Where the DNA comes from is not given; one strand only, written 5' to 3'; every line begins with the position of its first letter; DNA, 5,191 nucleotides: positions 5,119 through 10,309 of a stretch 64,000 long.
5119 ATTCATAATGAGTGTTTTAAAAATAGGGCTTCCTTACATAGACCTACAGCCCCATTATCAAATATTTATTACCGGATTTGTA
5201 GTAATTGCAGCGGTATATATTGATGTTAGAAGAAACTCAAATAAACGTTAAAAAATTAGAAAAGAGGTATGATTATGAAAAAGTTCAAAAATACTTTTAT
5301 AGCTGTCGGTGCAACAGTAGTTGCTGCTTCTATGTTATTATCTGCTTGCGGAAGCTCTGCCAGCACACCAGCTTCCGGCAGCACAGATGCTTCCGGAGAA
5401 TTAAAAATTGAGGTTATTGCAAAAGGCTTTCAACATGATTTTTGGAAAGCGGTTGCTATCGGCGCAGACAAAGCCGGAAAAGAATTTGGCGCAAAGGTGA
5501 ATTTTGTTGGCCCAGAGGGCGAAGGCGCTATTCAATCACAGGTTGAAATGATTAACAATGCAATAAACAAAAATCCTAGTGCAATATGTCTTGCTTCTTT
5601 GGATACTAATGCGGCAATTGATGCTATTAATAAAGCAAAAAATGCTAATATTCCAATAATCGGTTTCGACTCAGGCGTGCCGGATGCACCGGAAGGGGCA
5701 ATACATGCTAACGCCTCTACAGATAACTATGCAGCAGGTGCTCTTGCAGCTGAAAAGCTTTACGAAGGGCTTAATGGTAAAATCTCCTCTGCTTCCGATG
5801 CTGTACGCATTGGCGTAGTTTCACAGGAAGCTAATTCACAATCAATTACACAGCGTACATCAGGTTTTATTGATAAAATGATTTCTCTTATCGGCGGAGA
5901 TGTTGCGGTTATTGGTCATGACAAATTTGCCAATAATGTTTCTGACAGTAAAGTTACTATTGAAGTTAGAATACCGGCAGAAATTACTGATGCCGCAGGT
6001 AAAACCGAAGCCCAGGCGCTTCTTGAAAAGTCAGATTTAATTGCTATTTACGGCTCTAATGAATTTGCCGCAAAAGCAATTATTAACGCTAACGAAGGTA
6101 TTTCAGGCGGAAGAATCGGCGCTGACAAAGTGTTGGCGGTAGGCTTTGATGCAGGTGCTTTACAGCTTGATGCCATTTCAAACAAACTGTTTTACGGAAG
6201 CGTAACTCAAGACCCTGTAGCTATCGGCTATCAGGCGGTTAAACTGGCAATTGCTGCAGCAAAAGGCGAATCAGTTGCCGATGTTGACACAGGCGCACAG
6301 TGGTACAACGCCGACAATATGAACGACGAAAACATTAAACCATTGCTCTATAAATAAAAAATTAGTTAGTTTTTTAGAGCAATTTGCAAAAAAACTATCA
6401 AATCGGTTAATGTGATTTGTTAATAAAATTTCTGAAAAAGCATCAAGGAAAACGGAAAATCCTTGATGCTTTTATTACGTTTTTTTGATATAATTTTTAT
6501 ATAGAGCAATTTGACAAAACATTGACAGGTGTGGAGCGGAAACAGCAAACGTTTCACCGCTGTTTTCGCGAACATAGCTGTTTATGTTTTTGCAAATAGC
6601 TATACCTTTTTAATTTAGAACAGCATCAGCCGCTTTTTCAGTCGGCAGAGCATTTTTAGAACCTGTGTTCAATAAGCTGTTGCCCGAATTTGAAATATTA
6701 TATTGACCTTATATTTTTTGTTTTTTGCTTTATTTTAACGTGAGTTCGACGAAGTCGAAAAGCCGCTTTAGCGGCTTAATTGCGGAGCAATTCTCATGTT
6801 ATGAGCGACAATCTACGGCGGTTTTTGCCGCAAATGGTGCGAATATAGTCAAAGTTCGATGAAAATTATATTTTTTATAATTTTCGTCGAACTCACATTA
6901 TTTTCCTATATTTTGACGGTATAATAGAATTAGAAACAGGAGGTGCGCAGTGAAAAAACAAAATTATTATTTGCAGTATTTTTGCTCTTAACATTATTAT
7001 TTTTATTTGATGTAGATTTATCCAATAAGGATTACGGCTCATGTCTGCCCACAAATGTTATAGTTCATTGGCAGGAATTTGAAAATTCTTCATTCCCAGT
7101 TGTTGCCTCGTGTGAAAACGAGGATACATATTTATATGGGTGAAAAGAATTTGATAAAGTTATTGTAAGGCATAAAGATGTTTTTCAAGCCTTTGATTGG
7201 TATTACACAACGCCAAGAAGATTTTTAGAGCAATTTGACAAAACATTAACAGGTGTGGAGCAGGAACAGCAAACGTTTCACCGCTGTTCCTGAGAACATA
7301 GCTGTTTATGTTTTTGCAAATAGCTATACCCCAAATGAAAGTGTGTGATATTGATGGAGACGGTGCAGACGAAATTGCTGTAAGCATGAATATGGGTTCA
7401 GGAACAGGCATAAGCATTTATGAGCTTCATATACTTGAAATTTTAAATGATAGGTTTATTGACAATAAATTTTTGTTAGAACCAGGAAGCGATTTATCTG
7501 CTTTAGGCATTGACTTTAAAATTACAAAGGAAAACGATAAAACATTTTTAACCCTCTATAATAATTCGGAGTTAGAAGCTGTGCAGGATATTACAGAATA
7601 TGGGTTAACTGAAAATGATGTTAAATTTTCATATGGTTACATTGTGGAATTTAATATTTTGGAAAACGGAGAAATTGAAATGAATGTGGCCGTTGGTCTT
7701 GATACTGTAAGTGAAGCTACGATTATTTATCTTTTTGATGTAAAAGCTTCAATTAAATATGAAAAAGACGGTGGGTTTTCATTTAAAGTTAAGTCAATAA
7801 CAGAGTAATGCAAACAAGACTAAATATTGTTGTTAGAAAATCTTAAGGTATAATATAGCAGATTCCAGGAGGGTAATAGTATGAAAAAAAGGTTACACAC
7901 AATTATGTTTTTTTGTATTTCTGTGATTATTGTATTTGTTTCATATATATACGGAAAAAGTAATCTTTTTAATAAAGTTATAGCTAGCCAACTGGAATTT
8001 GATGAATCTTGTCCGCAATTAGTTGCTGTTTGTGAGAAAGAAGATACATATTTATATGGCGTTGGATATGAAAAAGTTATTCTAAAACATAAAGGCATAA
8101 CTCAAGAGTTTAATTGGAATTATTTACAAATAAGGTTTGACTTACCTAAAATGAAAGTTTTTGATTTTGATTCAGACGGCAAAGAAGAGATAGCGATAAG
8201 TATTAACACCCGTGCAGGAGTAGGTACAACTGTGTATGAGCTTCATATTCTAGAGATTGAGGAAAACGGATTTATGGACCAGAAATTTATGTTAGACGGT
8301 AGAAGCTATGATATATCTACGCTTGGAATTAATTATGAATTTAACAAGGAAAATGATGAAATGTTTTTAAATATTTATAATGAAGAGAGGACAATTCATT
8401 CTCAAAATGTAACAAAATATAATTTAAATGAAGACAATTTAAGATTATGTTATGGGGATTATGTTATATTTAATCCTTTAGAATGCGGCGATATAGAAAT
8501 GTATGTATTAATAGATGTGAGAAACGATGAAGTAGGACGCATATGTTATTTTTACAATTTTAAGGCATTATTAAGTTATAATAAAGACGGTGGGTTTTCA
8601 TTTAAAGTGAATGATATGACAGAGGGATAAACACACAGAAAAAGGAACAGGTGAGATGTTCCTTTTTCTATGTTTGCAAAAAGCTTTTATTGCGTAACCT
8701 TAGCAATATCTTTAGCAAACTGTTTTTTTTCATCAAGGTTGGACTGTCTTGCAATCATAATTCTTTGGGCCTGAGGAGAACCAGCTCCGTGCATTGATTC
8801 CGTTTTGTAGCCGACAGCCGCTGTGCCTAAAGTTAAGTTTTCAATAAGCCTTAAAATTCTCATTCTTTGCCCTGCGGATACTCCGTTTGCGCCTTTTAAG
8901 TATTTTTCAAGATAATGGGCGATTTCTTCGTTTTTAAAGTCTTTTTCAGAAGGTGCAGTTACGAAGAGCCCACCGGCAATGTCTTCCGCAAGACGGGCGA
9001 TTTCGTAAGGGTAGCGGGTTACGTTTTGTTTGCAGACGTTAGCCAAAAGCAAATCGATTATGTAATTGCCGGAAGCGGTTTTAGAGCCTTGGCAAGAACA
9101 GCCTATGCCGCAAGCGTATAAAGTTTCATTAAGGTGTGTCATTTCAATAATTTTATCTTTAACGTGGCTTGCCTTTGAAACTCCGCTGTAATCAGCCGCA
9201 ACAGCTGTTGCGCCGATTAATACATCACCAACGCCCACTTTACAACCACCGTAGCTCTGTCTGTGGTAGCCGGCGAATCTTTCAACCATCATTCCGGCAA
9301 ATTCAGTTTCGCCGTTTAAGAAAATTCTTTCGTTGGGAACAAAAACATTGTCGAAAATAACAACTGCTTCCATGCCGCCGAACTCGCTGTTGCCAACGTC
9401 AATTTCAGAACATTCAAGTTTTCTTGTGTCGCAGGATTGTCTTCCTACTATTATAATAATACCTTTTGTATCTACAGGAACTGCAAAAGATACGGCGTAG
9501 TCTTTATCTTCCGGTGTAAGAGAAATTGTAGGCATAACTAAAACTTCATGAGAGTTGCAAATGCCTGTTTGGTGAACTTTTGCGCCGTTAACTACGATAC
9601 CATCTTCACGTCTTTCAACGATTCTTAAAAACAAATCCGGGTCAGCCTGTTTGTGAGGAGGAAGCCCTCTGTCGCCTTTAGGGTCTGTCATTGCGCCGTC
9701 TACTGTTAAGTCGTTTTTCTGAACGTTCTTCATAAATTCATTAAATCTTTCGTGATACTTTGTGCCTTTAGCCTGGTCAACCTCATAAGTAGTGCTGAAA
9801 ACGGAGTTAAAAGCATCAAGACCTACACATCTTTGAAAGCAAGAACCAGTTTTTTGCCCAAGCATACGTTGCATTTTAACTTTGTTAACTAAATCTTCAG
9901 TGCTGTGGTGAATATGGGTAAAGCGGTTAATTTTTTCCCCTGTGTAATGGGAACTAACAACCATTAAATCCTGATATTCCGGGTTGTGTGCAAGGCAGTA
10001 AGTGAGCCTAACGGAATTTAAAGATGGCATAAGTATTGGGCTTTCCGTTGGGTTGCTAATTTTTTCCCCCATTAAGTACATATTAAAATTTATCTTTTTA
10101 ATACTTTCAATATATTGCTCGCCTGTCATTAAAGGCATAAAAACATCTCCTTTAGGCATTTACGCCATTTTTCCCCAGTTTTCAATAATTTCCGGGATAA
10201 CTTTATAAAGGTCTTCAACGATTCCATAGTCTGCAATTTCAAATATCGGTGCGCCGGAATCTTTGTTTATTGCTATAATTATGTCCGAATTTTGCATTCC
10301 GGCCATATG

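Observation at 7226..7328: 103-bp hairpin element inserted at a TA inside a gene; excising it in silico restores the reading frame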

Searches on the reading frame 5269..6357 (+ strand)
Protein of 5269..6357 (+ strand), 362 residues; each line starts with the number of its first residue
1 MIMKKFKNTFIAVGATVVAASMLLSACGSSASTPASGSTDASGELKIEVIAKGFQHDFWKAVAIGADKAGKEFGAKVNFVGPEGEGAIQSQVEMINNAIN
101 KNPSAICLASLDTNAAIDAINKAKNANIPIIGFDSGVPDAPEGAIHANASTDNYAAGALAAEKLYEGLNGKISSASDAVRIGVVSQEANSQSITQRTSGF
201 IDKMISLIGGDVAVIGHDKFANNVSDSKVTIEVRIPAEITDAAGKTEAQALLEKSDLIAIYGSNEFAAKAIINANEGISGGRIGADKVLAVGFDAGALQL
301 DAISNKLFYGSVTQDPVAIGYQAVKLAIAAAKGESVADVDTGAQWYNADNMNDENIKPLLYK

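Call 30: find_encoding_contigs(protein=window:5269-6357:+, flank=3000, max_places=10)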
Protein window:5269-6357:+ (362 aa): no gene with exactly this product is on record in the collection.

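Call 63: search_protein_families(library=pfam, proteins=[window:5269-6354:+], max_evalue=0.1)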
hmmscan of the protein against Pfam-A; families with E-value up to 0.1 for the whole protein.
window:5269-6354:+ (362 aa): 2 families
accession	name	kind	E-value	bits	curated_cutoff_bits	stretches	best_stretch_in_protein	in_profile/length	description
PF13407.12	Peripla_BP_4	-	2.6e-44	152.1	35.1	1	47-334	1-257/258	Periplasmic binding protein domain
PF00532.27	Peripla_BP_1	-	5.1e-06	26.6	22.2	1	46-203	3-146/281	Periplasmic binding proteins and sugar binding domain of LacI family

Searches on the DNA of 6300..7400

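Call 50: search_rna_families(source=window, start=6300, end=7400, threshold=evalue, max_evalue=1)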
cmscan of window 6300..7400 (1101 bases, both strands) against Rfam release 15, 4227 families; matches with E-value up to 1: 10.
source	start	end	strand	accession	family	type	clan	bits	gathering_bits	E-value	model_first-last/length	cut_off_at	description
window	6421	6482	+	RF00238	ctRNA_pND324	Gene; antisense;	-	25.6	45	0.33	1-86/86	no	ctRNA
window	6316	6510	+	RF01459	rliE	Gene; sRNA;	-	23.1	90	0.3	1-222/222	no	Listeria sRNA rliE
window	6827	6920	-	RF01483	rli56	Cis-reg;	-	23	47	0.41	1-100/100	no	Listeria sRNA rli56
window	7100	7182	+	RF02437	SpF44_sRNA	Gene; sRNA;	-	22.7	70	0.22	1-102/102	no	Streptococcus sRNA SpF44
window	6831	6915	+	RF00956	MIR1444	Gene; miRNA;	-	22.4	80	0.18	1-85/85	no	MIR1444 microRNA precursor family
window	6831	6915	+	RF04278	MIR4372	Gene; miRNA;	CL00145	21.4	100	0.75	1-123/123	no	MIR4372 microRNA precursor family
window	6833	6914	+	RF04106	mir-1303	Gene; miRNA;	-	20.3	107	0.64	1-85/85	no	mir-1303 microRNA precursor family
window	6380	6530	+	RF02861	IR_84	Gene; sRNA;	-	20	51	0.98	1-186/186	no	Neisseria sRNA 84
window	6839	6907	+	RF03345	MIR3444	Gene; miRNA;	-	19.5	80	0.57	1-104/104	no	MIR3444 microRNA precursor family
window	6756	6834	-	RF01394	isrK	Gene; sRNA;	-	17.1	50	0.52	1-77/77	no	isrK Hfq binding RNA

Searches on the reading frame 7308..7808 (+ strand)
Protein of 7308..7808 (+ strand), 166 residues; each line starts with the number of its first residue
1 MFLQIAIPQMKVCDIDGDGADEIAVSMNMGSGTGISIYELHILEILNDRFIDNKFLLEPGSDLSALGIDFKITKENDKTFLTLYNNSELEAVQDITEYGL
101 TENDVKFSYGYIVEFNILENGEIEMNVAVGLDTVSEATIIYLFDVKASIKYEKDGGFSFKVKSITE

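Call 11: find_encoding_contigs(protein=window:7308-7808:+, flank=10000, max_places=10)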
Protein window:7308-7808:+ (166 aa): no gene with exactly this product is on record in the collection.

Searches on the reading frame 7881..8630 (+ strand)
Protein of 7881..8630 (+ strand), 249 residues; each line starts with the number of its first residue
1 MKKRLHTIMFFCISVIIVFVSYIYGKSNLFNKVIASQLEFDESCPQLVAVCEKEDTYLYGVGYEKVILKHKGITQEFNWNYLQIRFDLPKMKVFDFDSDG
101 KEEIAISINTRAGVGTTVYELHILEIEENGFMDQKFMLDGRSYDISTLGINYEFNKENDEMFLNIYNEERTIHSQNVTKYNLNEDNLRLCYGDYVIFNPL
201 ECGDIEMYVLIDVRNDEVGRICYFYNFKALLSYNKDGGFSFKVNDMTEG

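Call 10: find_encoding_contigs(protein=window:7881-8630:+, flank=10000, max_places=10)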
Protein window:7881-8630:+ (249 aa): 2 contigs read that carry it; 1 place shown.
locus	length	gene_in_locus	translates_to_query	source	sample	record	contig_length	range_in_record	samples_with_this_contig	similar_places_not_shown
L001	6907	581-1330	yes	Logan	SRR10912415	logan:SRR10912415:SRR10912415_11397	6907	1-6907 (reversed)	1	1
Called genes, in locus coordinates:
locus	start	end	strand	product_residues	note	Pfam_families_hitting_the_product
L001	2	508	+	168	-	?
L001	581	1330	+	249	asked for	-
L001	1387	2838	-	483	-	PF11794:HpaB_N, PF03241:HpaB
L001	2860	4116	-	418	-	PF00037:Fer4, PF12837:Fer4_6 (weak), PF12838:Fer4_7, PF13237:Fer4_10, PF14697:Fer4_21, PF25160:LdpA_Fe-S-bd, PF01012:ETF, PF00766:ETF_alpha, +6 more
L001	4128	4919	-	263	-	PF01012:ETF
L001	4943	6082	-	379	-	PF02771:Acyl-CoA_dh_N, PF02770:Acyl-CoA_dh_M, PF00441:Acyl-CoA_dh_1, PF08028:Acyl-CoA_dh_2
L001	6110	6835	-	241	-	PF00106:adh_short, PF08659:KR, PF13561:adh_short_C2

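Call 13: find_homologous_proteins(query=window:7881-8630:+)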
Query window:7881-8630:+ (249 aa): 1 proteins with E <= 0.001 among 120 candidates.
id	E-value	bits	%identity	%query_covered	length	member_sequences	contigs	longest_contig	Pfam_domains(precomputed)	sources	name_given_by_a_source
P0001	4.6e-164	562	100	100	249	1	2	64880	-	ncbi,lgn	-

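Call 63: search_protein_families(library=pfam, proteins=[window:7881-8627:+], max_evalue=0.1)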
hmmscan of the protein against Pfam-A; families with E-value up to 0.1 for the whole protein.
window:7881-8627:+ (249 aa): 0 families
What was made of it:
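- Tried and rejected: The paralog is likewise an orphan (call 13) with no Pfam domain (call 63).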

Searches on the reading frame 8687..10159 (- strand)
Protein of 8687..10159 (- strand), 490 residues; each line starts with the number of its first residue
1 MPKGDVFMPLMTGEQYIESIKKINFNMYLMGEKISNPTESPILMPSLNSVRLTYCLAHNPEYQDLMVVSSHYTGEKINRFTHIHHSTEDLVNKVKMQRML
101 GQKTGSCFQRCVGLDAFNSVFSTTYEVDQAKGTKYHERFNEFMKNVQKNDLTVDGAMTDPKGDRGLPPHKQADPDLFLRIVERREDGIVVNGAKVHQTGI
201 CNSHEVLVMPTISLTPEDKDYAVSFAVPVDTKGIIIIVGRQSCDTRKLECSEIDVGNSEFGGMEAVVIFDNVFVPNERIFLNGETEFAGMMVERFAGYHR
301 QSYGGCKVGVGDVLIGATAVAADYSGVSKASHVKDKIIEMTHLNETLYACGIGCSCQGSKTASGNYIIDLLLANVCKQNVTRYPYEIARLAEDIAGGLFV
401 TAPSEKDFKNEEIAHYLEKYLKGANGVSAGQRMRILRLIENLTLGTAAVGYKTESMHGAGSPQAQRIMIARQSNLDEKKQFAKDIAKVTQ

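Call 19: find_related_loci(query=window:8687-10159:-, collection=genome_contigs, flank=10000)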
Query window:8687-10159:- (490 aa) in genome_contigs; peptide patterns used: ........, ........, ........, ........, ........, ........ (x = any residue, [..] = any of these).
536 stretches matched a pattern; 439 encode a relative of the query (tblastn E <= 1e-3); the best 80 are kept; 80 distinct loci.
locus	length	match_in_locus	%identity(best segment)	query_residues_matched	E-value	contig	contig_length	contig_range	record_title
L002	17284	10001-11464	76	3-490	0e+0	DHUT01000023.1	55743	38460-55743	MAG TPA_asm: Firmicutes bacterium UBA5227 UBA5227_contig_6637, whole genome shotgun sequence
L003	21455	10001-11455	75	4-490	0e+0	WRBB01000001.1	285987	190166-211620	MAG: Lachnospiraceae bacterium isolate Lab288P1bin6 Ga0131853_10000009, whole genome shotgun sequence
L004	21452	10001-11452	75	7-490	0e+0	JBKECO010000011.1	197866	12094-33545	MAG: Lachnospiraceae bacterium isolate VLC_044 c_000001910667, whole genome shotgun sequence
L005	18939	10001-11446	75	7-488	0e+0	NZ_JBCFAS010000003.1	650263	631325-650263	MAG: Sedimentibacter sp. isolate metabat2.bin.1 NODE_9_length_650263_cov_80.586558, whole genome shotgun sequence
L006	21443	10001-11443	75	8-488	0e+0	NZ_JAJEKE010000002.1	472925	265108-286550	Lutispora saccharofermentans strain m25 2, whole genome shotgun sequence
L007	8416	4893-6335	76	8-488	0e+0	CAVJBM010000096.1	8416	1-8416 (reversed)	Anaerovibrio sp. isolate G02653-L1_cleanbin_000054 genome assembly, contig: Spades_G02653-L1_contig_5655, whole genome s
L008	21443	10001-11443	74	8-488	0e+0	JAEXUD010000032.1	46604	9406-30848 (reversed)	MAG: Bacillota bacterium isolate OH_HBrB_378 k127_577454, whole genome shotgun sequence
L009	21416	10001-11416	78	4-475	0e+0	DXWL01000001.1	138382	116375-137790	MAG TPA_asm: Fusobacterium sp. isolate HRGM_Genome_3524 HRGM_Genome_3524_1, whole genome shotgun sequence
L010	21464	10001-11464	74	3-490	0e+0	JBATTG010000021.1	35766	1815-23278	MAG: Proteocatella sp. isolate MFD12161_ilm_asm_bin5 k127_269, whole genome shotgun sequence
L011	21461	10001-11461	74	4-490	0e+0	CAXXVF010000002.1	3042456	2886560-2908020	MAG: uncultured Sporobacter sp. isolate ca5204d9-94c0-4825-86f6-93d50082d7c2 genome assembly, contig: contig_2, whole ge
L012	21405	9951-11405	73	4-488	0e+0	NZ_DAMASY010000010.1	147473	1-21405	MAG: Sedimentibacter sp. isolate CTOTU48463 NODE_19_length_147473_cov_10.684889, whole genome shotgun sequence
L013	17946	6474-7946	74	4-489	0e+0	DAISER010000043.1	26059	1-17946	MAG TPA_asm: Bacillota bacterium isolate CTOTU47310 NODE_310_length_26059_cov_3.141555, whole genome shotgun sequence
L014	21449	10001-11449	76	8-490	0e+0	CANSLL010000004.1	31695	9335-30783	MAG TPA_asm: uncultured Clostridia bacterium isolate SRR13921777_bin.10_metawrap_v1.3_MAG genome assembly, contig: NODE.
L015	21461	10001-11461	74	5-490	0e+0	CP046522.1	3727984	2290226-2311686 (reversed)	Clostridium bovifaecis strain BXX chromosome, complete genome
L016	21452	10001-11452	74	6-488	0e+0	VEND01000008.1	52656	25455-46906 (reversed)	MAG: Bacillota bacterium isolate MES16 c_000000000363, whole genome shotgun sequence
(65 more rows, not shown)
